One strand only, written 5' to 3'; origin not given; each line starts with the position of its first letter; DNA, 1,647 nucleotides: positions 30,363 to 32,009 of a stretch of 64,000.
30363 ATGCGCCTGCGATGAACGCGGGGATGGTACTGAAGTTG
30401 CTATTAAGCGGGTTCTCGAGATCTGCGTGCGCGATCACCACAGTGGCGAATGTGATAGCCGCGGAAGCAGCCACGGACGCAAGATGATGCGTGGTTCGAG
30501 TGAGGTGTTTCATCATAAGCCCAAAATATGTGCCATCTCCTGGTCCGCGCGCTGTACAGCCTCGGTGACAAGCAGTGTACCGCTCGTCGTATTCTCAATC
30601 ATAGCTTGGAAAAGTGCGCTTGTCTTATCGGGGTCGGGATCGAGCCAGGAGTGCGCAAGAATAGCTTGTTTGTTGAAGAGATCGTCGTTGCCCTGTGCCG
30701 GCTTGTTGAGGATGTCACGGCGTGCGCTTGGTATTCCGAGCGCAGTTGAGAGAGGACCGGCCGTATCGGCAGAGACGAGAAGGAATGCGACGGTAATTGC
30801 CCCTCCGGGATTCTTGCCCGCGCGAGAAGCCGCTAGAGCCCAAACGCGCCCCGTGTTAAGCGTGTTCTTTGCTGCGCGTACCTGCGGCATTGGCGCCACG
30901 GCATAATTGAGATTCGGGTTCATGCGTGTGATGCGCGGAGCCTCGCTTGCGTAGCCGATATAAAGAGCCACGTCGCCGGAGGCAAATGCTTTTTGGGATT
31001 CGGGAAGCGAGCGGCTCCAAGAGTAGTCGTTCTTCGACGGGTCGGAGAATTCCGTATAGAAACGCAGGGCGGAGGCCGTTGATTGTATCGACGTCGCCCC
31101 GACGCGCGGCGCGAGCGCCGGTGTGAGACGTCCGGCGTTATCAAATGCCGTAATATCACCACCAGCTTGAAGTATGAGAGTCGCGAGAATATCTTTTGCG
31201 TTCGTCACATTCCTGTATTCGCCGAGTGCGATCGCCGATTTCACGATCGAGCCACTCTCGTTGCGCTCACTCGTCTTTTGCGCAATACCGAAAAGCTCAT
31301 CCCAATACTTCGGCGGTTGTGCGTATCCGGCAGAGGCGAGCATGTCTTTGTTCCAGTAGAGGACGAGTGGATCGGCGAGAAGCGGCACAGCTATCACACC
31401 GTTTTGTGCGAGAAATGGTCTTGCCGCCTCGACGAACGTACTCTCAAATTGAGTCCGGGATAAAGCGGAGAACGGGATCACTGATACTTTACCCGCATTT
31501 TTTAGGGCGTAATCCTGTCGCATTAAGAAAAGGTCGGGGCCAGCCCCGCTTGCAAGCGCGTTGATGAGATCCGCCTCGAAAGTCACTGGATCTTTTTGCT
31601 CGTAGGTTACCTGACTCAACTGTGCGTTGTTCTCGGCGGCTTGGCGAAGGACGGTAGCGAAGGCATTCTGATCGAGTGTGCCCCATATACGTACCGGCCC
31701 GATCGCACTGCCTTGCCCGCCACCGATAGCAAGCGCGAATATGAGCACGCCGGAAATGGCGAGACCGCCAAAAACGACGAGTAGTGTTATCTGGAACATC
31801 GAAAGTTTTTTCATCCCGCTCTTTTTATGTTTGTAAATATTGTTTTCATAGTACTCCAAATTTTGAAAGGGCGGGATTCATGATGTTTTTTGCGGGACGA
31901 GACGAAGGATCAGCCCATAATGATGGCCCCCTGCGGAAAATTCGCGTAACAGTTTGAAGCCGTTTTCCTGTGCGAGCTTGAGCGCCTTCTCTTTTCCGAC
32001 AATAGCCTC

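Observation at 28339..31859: Five tandem TrbC/VirB2-like pilin paralogs plus an orphan solute-binding protein, wedged between tRNA genes; a sixth paralog sits beside tRNA-Tyr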

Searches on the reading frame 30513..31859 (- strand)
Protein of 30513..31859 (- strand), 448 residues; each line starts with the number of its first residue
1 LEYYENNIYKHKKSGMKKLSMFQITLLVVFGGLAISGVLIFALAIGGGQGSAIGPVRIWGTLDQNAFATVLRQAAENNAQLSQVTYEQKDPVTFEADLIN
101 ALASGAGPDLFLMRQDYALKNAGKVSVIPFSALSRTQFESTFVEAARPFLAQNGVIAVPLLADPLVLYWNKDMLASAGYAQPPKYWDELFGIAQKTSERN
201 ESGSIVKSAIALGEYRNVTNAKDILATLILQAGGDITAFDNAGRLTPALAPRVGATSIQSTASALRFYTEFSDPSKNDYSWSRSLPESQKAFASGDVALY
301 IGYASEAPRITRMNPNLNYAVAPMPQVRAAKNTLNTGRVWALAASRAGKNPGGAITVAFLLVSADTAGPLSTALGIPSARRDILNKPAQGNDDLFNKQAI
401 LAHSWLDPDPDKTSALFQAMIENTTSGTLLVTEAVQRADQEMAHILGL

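Call 6: search_protein_families(library=pfam, proteins=[window:30513-31859:-], max_evalue=1)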
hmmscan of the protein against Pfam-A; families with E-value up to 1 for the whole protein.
window:30513-31859:- (448 aa): 3 families
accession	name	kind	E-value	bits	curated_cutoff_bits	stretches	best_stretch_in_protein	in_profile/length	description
PF01547.30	SBP_bac_1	-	8e-21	75.7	26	1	83-355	25-294/307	Bacterial extracellular solute-binding protein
PF13416.11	SBP_bac_8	-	4.7e-15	56.6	27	1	83-385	13-267/279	Bacterial extracellular solute-binding protein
PF14358.11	DUF4405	-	0.12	13.4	26.7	1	24-52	4-34/66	Domain of unknown function (DUF4405)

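Call 28: find_related_loci(query=A2, collection=genome_contigs, flank=10000)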
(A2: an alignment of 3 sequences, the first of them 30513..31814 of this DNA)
Query A2 (433 aa) in genome_contigs; peptide patterns used: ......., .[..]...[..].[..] (x = any residue, [..] = any of these).
137 stretches matched a pattern; 87 encode a relative of the query (tblastn E <= 1e-3); the best 80 are kept; 80 distinct loci.
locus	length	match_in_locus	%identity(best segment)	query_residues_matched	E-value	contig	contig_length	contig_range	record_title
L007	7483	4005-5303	94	1-433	0e+0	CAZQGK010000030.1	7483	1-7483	MAG TPA_asm: uncultured Candidatus Saccharibacteria bacterium isolate ERP113451_co1_332 genome assembly, contig: NODE_12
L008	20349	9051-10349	83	1-433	0e+0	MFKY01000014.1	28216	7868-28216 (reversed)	MAG: Candidatus Kaiserbacteria bacterium RIFCSPHIGHO2_01_FULL_55_37 rifcsphigho2_01_scaffold_16058, whole genome shotgun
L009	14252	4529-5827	78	1-433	0e+0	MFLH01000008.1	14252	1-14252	MAG: Candidatus Kaiserbacteria bacterium RIFCSPHIGHO2_02_FULL_54_11b rifcsphigho2_02_scaffold_14012, whole genome shotgu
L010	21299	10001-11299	79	1-433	0e+0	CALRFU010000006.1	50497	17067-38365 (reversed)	MAG: Candidatus Nomurabacteria bacterium isolate TH-08apr19-232 genome assembly, contig: TH-08apr19-C1538, whole genome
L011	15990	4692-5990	77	1-433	0e+0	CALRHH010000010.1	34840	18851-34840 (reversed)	MAG: Candidatus Nomurabacteria bacterium isolate Ike-100m-40 genome assembly, contig: Ike-100-c403, whole genome shotgun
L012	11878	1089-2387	78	1-433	0e+0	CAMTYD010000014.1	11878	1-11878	MAG: uncultured Parcubacteria group bacterium isolate G02_MAG_00011 genome assembly, contig: G02_MAG_00011_000000000026,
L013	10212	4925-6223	77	1-433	0e+0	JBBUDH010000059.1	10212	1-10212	MAG: Patescibacteria group bacterium isolate H43-bin093_1 H43_bin093_1_000000000059, whole genome shotgun sequence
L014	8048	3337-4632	73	1-433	0e+0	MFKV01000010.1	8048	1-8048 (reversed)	MAG: Candidatus Kaiserbacteria bacterium RIFCSPHIGHO2_01_FULL_54_36 rifcsphigho2_01_scaffold_25908, whole genome shotgun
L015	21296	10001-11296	71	1-433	0e+0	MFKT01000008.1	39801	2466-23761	MAG: Candidatus Kaiserbacteria bacterium RIFCSPHIGHO2_01_FULL_53_29 rifcsphigho2_01_scaffold_1511, whole genome shotgun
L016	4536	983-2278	70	1-433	0e+0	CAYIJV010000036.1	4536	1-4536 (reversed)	MAG TPA_asm: uncultured Candidatus Saccharibacteria bacterium isolate ERP119705_co23_584 genome assembly, contig: NODE_2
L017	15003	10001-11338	63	1-433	0e+0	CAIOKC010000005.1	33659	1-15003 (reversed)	uncultured bacterium isolate LaPlata_bin-2928 genome assembly, contig: bin-2928:05/32, whole genome shotgun sequence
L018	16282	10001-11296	62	1-433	2e-175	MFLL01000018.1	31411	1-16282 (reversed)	MAG: Candidatus Kaiserbacteria bacterium RIFCSPHIGHO2_02_FULL_55_25 rifcsphigho2_02_scaffold_4096, whole genome shotgun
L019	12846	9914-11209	60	1-433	6e-175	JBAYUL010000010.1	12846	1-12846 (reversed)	MAG: Candidatus Paceibacterota bacterium isolate SO_2016_LW3_34 scaffold07021_LW162_2016, whole genome shotgun sequence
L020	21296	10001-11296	73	1-433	0e+0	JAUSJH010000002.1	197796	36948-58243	MAG: bacterium isolate E14_metabat.bin.296 E14_k141_942604, whole genome shotgun sequence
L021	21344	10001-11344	59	1-431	1e-173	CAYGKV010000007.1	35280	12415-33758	MAG TPA_asm: uncultured Candidatus Saccharibacteria bacterium isolate ERP113451_co5_294 genome assembly, contig: NODE_57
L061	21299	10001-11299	36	3-431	3e-89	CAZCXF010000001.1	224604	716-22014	MAG TPA_asm: uncultured Candidatus Saccharibacteria bacterium isolate SRP278252_co1_97 genome assembly, contig: NODE_33_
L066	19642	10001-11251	33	5-423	3e-66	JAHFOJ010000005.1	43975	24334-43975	MAG: Candidatus Giovannonibacteria bacterium isolate nzgw500 NODE_537_length_43976_cov_4.107810, whole genome shotgun se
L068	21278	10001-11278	31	14-427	4e-52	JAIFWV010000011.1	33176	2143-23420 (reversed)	MAG: Candidatus Doudnabacteria bacterium isolate viral-cat_48_13 PAFVLPS_2018_scaffold_10608, whole genome shotgun seque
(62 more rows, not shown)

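Call 32: search_solved_structures(query=window:30513-31814:-, max_evalue=0.01)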
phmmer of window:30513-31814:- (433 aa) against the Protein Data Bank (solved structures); distinct sequences matched with E-value up to 0.01: 30.
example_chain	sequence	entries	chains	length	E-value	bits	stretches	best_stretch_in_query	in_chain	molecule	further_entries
4r9f_A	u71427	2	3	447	6.5e-10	41.9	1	83-339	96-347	MBP1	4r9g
1eu8_A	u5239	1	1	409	1.2e-08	37.7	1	76-428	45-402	TREHALOSE/MALTOSE BINDING PROTEIN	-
1elj_A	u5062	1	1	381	1.9e-07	33.8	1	39-182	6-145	MALTODEXTRIN-BINDING PROTEIN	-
6dtq_A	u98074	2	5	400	2e-05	27.1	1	137-185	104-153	maltose-binding protein MalE3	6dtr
5ci5_A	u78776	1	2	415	3.7e-05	26.3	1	83-432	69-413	Extracellular solute-binding protein family 1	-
5ysb_A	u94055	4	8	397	3.7e-05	26.3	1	82-186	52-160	Lin1841 protein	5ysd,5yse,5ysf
3quf_A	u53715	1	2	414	4e-05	26.1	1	40-184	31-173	Extracellular solute-binding protein, family 1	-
7nbz_A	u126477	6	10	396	9.9e-05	24.9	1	115-186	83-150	Sulfoquinovosyl binding protein | Sulfoquinovosyl glycerol-binding protein SmoF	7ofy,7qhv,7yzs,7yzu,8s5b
6jar_A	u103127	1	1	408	0.00013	24.4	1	137-184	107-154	ABC transporter, periplasmic substrate-binding protein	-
6jam_A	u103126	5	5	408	0.00013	24.4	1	137-184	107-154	ABC transporter, periplasmic substrate-binding protein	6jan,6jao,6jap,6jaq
6j9w_A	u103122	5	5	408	0.00014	24.4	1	137-184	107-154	ABC transporter, periplasmic substrate-binding protein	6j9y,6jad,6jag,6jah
6jal_A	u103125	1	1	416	0.00014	24.4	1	137-184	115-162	ABC transporter, periplasmic substrate-binding protein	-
6jb0_A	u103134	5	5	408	0.00014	24.3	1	137-184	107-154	ABC transporter, periplasmic substrate-binding protein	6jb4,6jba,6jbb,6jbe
6jaz_A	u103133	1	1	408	0.00015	24.2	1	137-184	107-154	ABC transporter, periplasmic substrate-binding protein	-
6wpm_A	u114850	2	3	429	0.00016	24.2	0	80-185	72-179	Substrate-binding protein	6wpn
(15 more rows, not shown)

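Call 33: search_protein_families(library=ncbifam, proteins=[window:30513-31814:-], max_evalue=0.01)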
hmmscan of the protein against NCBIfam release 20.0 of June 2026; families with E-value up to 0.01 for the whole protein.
window:30513-31814:- (433 aa): 3 families
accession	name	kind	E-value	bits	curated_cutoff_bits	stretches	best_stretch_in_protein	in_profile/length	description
NF008211.0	PRK10974.1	equivalog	0.00028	19.6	411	1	139-181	137-181/439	sn-glycerol-3-phosphate ABC transporter substrate-binding protein UgpB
TIGR03850.1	bind_CPR_0540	equivalog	0.0009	18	299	1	139-185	150-195/437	carbohydrate ABC transporter substrate-binding protein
NF001267.0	PRK00228.1-2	equivalog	0.0043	16.7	284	0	49-110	82-143/192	YqgE/AlgH family protein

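Call 58: find_homologous_proteins(query=window:30513-31814:-)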
Query window:30513-31814:- (433 aa): 777 proteins with E <= 0.001 among 8000 candidates; the best 120 are listed.
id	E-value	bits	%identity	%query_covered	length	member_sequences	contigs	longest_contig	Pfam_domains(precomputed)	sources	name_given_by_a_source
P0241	8.6e-261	883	94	99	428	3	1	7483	PF13416.12,PF01547.31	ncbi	-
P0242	3.7e-235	799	83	100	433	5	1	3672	PF13416.12,PF01547.31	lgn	-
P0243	2.2e-228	776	80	100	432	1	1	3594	PF13416.12,PF01547.31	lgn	-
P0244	1.0e-227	774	80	100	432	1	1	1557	-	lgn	-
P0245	4.7e-227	772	80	100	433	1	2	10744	PF01547.31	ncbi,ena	-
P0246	7.4e-227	771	81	99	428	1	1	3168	PF13416.12,PF01547.31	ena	-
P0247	5.8e-226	768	80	100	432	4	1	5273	PF13416.12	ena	-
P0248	1.0e-225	767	80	100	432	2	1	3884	PF13416.12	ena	-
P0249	6.4e-225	765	78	100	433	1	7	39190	PF13416.12,PF01547.31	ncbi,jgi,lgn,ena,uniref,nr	ncbi:hypothetical protein A3C18_04150 [Candidatus Kaiserbacteria bacterium RIFCSPHIGHO2_02_FULL_54_1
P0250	1.3e-224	764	79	100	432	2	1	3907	PF01547.31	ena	-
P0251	1.9e-224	763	77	100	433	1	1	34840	PF13416.12,PF01547.31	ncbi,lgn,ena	-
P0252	1.9e-224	763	79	100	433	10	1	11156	PF13416.12,PF01547.31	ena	-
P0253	8.3e-223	758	78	99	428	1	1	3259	PF13416.12,PF01547.31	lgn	-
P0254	1.1e-221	754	78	100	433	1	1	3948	PF01547.31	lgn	-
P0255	1.2e-221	754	78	100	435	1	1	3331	PF13416.12,PF01547.31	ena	-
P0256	1.5e-221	754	78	100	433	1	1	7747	PF01547.31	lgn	-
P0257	4.0e-221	752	79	100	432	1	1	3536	PF13416.12,PF01547.31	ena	-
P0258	1.2e-220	751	76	100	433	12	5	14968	PF13416.12,PF01547.31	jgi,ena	-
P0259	9.5e-220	748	78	99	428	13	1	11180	PF13416.12,PF01547.31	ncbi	-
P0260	1.3e-219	747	77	100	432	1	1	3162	PF13416.12,PF01547.31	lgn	-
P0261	1.4e-219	747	78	100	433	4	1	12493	PF13416.12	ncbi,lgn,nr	ncbi:extracellular solute-binding protein [Candidatus Kaiserbacteria bacterium]|nr:extracellular sol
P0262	6.5e-219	745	77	99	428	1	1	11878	PF01547.31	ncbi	-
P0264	1.8e-218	744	77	99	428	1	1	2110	PF01547.31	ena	-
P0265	5.8e-218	742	76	100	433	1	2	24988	PF13416.12,PF01547.31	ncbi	-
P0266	1.9e-214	730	75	99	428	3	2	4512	PF13416.12,PF01547.31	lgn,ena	-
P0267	4.7e-210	716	74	100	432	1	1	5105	PF13416.12,PF01547.31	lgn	-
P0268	2.8e-209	713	74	100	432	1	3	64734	PF13416.12,PF01547.31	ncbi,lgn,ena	-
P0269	1.5e-206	704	73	99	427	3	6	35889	PF13416.12,PF01547.31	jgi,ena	-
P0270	3.1e-205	700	73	100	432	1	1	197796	PF13416.12,PF01547.31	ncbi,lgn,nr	ncbi:MAG: extracellular solute-binding protein [bacterium]|nr:extracellular solute-binding protein [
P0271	3.8e-205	700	74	99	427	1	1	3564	PF13416.12,PF01547.31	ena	-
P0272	1.4e-204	698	71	100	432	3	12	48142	PF13416.12,PF01547.31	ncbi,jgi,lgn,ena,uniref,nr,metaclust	ncbi:hypothetical protein A3H16_03475 [Candidatus Kaiserbacteria bacterium RIFCSPLOWO2_12_FULL_53_8]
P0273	1.1e-203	695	72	100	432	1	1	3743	PF13416.12,PF01547.31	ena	-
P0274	2.0e-202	691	72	100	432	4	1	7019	PF13416.12,PF01547.31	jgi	-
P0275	1.5e-193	662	67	100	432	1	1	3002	PF13416.12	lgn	-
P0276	6.1e-192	656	76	89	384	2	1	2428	PF13416.12,PF01547.31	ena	-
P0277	8.7e-192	656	67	100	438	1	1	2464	PF13416.12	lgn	-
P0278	1.5e-191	655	66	99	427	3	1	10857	PF13416.12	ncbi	-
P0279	1.6e-190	652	67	100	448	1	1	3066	PF13416.12,PF01547.31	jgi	jgi:ABC-type glycerol-3-phosphate transport system substrate-binding protein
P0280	4.1e-190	650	67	100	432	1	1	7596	PF13416.12,PF01547.31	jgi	jgi:ABC-type glycerol-3-phosphate transport system substrate-binding protein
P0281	9.0e-190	649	77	85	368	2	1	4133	PF13416.12,PF01547.31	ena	-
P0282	2.5e-189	648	68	99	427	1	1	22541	PF13416.12,PF01547.31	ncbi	-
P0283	3.0e-188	644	67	100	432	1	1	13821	PF13416.12,PF01547.31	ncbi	-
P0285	5.1e-186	637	68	99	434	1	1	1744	PF13416.12,PF01547.31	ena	-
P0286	1.7e-185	635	66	99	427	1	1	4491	PF13416.12,PF01547.31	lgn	-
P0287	4.5e-185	634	68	99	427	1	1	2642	PF13416.12,PF01547.31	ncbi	-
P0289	1.5e-182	625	64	100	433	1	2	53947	PF13416.12,PF01547.31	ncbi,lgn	-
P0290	6.5e-182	623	65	100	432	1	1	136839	PF13416.12,PF01547.31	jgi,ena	jgi:ABC-type glycerol-3-phosphate transport system substrate-binding protein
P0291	6.7e-181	620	62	98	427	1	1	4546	PF13416.12,PF01547.31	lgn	-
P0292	1.3e-179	616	64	100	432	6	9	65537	PF13416.12,PF01547.31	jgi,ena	-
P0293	1.5e-178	612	65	99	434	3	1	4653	PF01547.31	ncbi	ncbi:MAG: hypothetical protein RLZZ416_512 [Candidatus Parcubacteria bacterium]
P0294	1.6e-178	612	64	100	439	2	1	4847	PF13416.12,PF01547.31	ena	-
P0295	2.8e-178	611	64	98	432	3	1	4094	PF13416.12,PF01547.31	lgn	-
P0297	7.3e-178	610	62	100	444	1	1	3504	PF13416.12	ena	-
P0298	3.6e-177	608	60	100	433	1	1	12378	PF13416.12,PF01547.31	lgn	-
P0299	7.4e-177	607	63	100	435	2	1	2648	PF13416.12,PF01547.31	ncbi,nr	ncbi:MAG: extracellular solute-binding protein [Patescibacteria group bacterium]|nr:extracellular so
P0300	1.1e-176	606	63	100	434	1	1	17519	PF13416.12,PF01547.31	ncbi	-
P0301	1.4e-176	606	64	99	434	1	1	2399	PF13416.12,PF01547.31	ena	-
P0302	3.6e-176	604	61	100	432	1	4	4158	PF01547.31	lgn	-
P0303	7.7e-176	603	61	100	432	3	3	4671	PF13416.12,PF01547.31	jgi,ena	-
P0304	1.1e-175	603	61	100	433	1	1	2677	PF13416.12,PF01547.31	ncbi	-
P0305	1.2e-175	603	62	99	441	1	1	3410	PF13416.12,PF01547.31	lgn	-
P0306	5.6e-175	600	63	100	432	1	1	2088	PF13416.12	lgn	-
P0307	8.5e-175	600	62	99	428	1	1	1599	PF13416.12,PF01547.31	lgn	-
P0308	3.2e-174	598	61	100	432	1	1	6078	PF13416.12,PF01547.31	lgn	-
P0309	7.9e-174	597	61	100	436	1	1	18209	PF13416.12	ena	-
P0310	2.9e-173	595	61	100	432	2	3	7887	PF13416.12,PF01547.31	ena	-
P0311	2.9e-173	595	62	100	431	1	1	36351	PF13416.12,PF01547.31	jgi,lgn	jgi:ABC-type glycerol-3-phosphate transport system substrate-binding protein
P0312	3.4e-173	594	61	100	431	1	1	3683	PF13416.12,PF01547.31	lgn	-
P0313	5.2e-173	594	62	99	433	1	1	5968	PF13416.12,PF01547.31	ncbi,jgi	jgi:ABC-type glycerol-3-phosphate transport system substrate-binding protein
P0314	5.4e-173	594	62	100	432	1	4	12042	PF13416.12,PF01547.31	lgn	-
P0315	6.6e-173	594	61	100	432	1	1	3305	PF13416.12,PF01547.31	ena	-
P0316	1.1e-172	593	61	100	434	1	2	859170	PF13416.12,PF01547.31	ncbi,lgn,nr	ncbi:MAG: extracellular solute-binding protein [Candidatus Kaiserbacteria bacterium]|nr:MAG: extrace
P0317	1.8e-172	592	61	100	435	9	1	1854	PF13416.12,PF01547.31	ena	-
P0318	2.4e-172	592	62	99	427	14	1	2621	PF13416.12,PF01547.31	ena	-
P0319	3.7e-172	591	62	99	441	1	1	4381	PF13416.12,PF01547.31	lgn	-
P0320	5.6e-172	590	61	100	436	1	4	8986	PF13416.12,PF01547.31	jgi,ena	-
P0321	9.9e-172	590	61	100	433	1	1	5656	PF13416.12,PF01547.31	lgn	-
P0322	1.0e-171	590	62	100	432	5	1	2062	PF13416.12,PF01547.31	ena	-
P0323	1.4e-171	589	63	98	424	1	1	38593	PF13416.12,PF01547.31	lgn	-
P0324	1.9e-171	589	62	99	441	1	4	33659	PF13416.12,PF01547.31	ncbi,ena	-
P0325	2.1e-171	589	62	100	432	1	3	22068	PF13416.12,PF01547.31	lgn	-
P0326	2.1e-171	589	61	100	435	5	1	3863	PF13416.12,PF01547.31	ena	-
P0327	2.2e-171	589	61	100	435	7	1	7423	PF13416.12,PF01547.31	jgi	-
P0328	2.6e-171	588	63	100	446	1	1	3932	PF13416.12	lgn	-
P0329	3.2e-171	588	61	100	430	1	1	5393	PF13416.12,PF01547.31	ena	-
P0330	3.3e-171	588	62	99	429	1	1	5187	PF01547.31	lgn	-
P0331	3.8e-171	588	61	100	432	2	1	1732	PF13416.12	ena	-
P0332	5.3e-171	587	61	100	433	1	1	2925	PF13416.12,PF01547.31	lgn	-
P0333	9.6e-171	586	60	100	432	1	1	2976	PF13416.12,PF01547.31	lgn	-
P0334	3.1e-170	585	62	100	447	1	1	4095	PF13416.12,PF01547.31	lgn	-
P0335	1.1e-169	583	59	100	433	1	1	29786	PF13416.12,PF01547.31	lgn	-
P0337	1.9e-169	582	60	100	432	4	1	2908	PF13416.12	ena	-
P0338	2.2e-169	582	61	99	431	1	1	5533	PF13416.12,PF01547.31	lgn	-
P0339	2.7e-169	582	60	100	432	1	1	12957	PF13416.12,PF01547.31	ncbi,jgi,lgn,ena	ncbi:MAG: extracellular solute-binding protein [Candidatus Paceibacterota bacterium]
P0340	3.8e-169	581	60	100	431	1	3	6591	PF13416.12,PF01547.31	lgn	-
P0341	4.2e-169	581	61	100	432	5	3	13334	PF13416.12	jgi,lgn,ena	jgi:ABC-type glycerol-3-phosphate transport system substrate-binding protein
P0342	4.4e-169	581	60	100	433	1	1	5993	PF13416.12,PF01547.31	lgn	-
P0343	1.0e-168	580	60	100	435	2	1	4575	PF13416.12,PF01547.31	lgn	-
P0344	1.3e-168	579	61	99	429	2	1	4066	PF13416.12,PF01547.31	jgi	jgi:multiple sugar transport system substrate-binding protein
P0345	1.7e-168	579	61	100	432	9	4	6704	PF13416.12,PF01547.31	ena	-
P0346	1.4e-167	576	60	100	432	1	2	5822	PF13416.12,PF01547.31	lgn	-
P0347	1.9e-167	576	61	99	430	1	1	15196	PF13416.12,PF01547.31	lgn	-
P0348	3.1e-167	575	59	100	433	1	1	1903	PF13416.12,PF01547.31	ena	-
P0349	6.4e-167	574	60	98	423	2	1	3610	PF13416.12,PF01547.31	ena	-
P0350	2.0e-166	572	61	100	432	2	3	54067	PF13416.12,PF01547.31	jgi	jgi:ABC-type glycerol-3-phosphate transport system substrate-binding protein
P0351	4.2e-166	571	59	100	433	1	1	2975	PF01547.31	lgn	-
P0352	6.6e-166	571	60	100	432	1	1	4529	PF13416.12,PF01547.31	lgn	-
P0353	1.3e-165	569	59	100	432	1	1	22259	PF13416.12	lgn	-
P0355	3.0e-165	568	60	100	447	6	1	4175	PF13416.12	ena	-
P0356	3.9e-165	568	59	100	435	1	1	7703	PF13416.12,PF01547.31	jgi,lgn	-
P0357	4.0e-165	568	61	100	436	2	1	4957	PF13416.12,PF01547.31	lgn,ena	-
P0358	5.7e-165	567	60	100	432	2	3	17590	PF13416.12,PF01547.31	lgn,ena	-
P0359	6.2e-165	567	60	99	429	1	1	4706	PF13416.12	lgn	-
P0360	6.5e-165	567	59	99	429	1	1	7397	PF13416.12,PF01547.31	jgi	jgi:multiple sugar transport system substrate-binding protein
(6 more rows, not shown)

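Call 65: search_protein_families(library=pfam, proteins=[L061:13236-15560:+, L061:11259-11801:+, L061:11831-12343:+, L061:12349-12753:+, L061:12917-13276:+, L061:9484-10011:+], max_evalue=0.01)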
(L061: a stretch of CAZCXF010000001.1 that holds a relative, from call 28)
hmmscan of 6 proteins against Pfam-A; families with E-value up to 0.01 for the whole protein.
L061:13236-15560:+ (774 aa): 1 family
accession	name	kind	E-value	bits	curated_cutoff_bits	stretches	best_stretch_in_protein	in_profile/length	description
PF21182.2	FOG1-like_PR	-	0.002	18.4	27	0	442-472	40-69/97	Zinc finger protein ZFPM1-like, PR domain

L061:11259-11801:+ (180 aa): 2 families
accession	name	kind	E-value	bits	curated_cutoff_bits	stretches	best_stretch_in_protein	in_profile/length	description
PF18895.5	T4SS_pilin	-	1.9e-10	41.1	26.6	1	88-154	7-71/71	Type IV secretion system pilin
PF04956.18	TrbC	-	2.6e-05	24.8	27.9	1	87-154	38-98/98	TrbC/VIRB2 pilin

L061:11831-12343:+ (170 aa): 4 families
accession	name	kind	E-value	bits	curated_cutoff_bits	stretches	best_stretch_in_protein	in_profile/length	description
PF04956.18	TrbC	-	4.6e-08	33.6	27.9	1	83-155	33-98/98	TrbC/VIRB2 pilin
PF18895.5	T4SS_pilin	-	9.8e-08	32.4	26.6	1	86-155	3-71/71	Type IV secretion system pilin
PF01554.23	MatE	-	0.0045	17.1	24.9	1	93-158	73-138/161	MatE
PF19607.4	DUF6112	-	0.0079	16.4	25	1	83-150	11-75/88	Family of unknown function (DUF6112)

L061:12349-12753:+ (134 aa): 1 family
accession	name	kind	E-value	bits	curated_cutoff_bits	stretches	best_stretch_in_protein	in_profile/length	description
PF18895.5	T4SS_pilin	-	4.6e-09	36.6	26.6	1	54-114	12-71/71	Type IV secretion system pilin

L061:12917-13276:+ (119 aa): 1 family
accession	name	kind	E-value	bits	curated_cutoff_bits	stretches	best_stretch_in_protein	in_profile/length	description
PF18895.5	T4SS_pilin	-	2.4e-08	34.4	26.6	1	29-92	7-70/71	Type IV secretion system pilin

L061:9484-10011:+ (175 aa): 19 families
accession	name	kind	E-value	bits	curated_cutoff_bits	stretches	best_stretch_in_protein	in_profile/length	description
PF13847.12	Methyltransf_31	-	1.6e-20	73.7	27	1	15-127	2-113/145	Methyltransferase domain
PF08241.18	Methyltransf_11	-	5.2e-16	59.5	21.2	1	22-123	2-95/95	Methyltransferase domain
PF13649.12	Methyltransf_25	-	2.3e-14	54.3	27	1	20-119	1-97/97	Methyltransferase domain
PF01209.24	Ubie_methyltran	-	5.1e-13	49.3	20.1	1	10-125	41-153/233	ubiE/COQ5 methyltransferase family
PF05175.20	MTS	-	6e-10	39.5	23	1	10-125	25-140/170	Methyltransferase small domain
PF08242.18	Methyltransf_12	-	8.5e-10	39.7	30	1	22-121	2-98/98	Methyltransferase domain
PF01135.25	PCMT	-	1.4e-09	38.5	20.3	1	10-75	67-132/210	Protein-L-isoaspartate(D-aspartate) O-methyltransferase (PCMT)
PF01728.25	FtsJ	-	6.3e-08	33.2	24.1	1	6-84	10-83/181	FtsJ-like methyltransferase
PF01269.23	Fibrillarin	-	1.8e-07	31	27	1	8-165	63-214/227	Fibrillarin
PF13489.12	Methyltransf_23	-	3.7e-07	30.4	27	1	7-130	11-123/164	Methyltransferase domain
PF02475.24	TRM5-TYW2_MTfase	-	1e-05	26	28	1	15-119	35-131/164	TRM5/TYW2 methyltransferase domain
PF00398.26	RrnaAD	-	3.2e-05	23.6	24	1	9-76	23-85/263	Ribosomal RNA adenine dimethylase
PF05219.18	DREV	-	0.0001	22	26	1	16-121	94-184/265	DREV methyltransferase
PF08704.16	GCD14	-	0.00011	22.4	26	1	10-93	34-118/247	tRNA methyltransferase complex GCD14 subunit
PF13679.12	Methyltransf_32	-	0.00029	21.2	27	1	16-77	25-90/143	Methyltransferase domain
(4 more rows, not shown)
